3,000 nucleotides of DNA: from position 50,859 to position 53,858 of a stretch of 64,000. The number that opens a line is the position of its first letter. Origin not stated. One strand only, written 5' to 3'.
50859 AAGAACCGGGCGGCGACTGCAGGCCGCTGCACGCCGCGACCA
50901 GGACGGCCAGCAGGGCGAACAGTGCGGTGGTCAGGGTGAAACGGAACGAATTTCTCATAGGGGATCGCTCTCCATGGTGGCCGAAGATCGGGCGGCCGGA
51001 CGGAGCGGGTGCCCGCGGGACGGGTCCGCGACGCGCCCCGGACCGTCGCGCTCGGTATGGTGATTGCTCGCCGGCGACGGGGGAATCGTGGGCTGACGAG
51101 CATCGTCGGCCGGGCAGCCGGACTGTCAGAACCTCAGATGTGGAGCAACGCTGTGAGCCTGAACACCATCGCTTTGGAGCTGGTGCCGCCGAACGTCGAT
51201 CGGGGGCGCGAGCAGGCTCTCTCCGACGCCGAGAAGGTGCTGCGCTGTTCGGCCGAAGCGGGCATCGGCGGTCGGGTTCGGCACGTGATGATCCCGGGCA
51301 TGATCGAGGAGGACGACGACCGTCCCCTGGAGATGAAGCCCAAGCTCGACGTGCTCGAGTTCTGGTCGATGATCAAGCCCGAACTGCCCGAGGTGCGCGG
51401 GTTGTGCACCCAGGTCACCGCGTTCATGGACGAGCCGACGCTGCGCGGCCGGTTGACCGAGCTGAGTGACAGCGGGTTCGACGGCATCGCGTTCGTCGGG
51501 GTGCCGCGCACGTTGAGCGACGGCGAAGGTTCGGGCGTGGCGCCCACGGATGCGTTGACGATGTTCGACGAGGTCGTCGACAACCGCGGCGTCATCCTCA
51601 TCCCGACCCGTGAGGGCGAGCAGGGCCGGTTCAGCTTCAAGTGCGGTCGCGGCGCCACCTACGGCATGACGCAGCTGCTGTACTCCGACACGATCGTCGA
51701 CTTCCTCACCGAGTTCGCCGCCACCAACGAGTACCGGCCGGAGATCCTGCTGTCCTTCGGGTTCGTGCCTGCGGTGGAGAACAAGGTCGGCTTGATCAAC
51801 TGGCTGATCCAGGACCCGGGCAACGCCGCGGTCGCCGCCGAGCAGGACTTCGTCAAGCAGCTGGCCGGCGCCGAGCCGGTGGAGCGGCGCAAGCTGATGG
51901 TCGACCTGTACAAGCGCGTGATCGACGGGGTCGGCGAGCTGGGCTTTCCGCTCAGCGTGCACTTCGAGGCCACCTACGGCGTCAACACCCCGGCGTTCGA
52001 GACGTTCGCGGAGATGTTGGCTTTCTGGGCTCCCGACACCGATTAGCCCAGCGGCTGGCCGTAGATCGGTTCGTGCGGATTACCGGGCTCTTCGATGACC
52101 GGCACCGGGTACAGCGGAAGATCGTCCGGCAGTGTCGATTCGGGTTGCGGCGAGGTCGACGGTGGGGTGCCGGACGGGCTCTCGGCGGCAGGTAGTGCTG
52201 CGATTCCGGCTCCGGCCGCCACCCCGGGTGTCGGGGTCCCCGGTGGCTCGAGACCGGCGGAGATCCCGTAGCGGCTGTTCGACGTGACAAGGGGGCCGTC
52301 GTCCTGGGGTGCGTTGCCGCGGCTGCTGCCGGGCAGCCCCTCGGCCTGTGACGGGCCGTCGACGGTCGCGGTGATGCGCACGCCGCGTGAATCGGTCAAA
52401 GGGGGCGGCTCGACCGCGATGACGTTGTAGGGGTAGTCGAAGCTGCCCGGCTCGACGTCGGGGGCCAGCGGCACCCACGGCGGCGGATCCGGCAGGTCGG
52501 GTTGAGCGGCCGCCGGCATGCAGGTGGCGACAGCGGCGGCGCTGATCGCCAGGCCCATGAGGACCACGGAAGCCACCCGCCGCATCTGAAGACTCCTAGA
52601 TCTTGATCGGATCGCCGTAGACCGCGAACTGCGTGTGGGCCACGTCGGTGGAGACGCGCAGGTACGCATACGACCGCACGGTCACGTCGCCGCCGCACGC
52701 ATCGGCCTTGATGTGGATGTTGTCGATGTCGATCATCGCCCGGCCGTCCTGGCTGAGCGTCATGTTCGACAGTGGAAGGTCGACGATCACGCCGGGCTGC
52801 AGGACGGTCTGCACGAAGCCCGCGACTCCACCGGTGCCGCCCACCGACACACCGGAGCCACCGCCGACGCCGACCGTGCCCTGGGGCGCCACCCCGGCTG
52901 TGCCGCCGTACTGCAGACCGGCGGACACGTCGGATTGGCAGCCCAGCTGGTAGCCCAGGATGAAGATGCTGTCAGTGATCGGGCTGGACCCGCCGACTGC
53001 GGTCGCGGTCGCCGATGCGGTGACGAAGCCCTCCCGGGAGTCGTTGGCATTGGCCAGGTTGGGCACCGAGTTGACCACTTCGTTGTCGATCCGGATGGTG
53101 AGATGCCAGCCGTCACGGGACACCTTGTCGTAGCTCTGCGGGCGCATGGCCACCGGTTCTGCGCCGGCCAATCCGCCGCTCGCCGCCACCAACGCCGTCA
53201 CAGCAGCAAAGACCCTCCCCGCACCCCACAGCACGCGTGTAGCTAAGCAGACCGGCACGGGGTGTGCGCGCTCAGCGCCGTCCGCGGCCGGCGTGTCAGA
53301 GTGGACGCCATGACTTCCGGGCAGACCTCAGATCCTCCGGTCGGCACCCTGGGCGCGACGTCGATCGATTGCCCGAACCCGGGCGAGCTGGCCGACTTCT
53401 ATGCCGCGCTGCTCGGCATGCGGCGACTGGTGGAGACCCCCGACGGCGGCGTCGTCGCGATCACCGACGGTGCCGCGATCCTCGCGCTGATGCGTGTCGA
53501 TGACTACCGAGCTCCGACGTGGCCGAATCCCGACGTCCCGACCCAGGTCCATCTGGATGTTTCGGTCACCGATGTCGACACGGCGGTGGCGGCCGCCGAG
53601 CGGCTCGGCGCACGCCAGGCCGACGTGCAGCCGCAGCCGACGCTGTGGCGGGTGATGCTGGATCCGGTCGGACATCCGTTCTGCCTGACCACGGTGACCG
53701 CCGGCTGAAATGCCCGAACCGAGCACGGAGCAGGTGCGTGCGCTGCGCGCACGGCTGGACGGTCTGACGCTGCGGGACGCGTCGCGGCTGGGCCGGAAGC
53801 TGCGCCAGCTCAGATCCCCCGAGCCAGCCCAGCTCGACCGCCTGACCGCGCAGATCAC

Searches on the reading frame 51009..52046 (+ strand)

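Call 34: search_protein_families(library=pfam, proteins=[window:51009-52046:+], max_evalue=0.001)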
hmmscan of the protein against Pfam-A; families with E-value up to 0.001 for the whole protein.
window:51009-52046:+ (345 aa): 1 family
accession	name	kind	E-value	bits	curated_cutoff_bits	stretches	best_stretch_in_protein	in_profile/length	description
PF19345.5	MTHFR_2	-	5.8e-160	531.5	27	1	51-343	2-294/295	Mycobacterial methylenetetrahydrofolate reductase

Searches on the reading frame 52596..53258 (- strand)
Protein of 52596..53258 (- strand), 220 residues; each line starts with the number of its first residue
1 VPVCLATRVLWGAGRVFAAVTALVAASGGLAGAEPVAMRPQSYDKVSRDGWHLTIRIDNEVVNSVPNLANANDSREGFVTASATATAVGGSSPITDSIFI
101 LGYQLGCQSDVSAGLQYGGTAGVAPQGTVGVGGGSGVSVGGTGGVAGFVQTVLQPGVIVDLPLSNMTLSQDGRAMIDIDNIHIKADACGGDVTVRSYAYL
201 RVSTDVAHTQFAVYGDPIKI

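Call 34: search_protein_families(library=pfam, proteins=[window:52596-53258:-], max_evalue=0.001)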
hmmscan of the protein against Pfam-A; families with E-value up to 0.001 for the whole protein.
window:52596-53258:- (220 aa): 1 family
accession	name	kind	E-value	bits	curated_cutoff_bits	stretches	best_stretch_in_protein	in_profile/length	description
PF09203.16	MspA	-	3.2e-43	148.1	22.9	1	49-218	1-178/179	MspA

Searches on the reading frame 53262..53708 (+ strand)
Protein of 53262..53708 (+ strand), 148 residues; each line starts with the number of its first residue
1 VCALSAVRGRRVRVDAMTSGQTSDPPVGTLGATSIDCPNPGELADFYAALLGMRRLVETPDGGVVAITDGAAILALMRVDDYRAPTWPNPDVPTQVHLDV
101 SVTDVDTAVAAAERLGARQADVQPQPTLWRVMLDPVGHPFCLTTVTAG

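Call 34: search_protein_families(library=pfam, proteins=[window:53262-53708:+], max_evalue=0.001)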
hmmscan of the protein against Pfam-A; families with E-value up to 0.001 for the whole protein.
window:53262-53708:+ (148 aa): 2 families
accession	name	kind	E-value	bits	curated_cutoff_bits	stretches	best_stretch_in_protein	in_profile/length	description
PF18029.7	Glyoxalase_6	-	2.7e-23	83.1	23.6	1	34-143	3-106/106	Glyoxalase-like domain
PF00903.31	Glyoxalase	-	0.00016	22.5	20.6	1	37-126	9-99/121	Glyoxalase/Bleomycin resistance protein/Dioxygenase superfamily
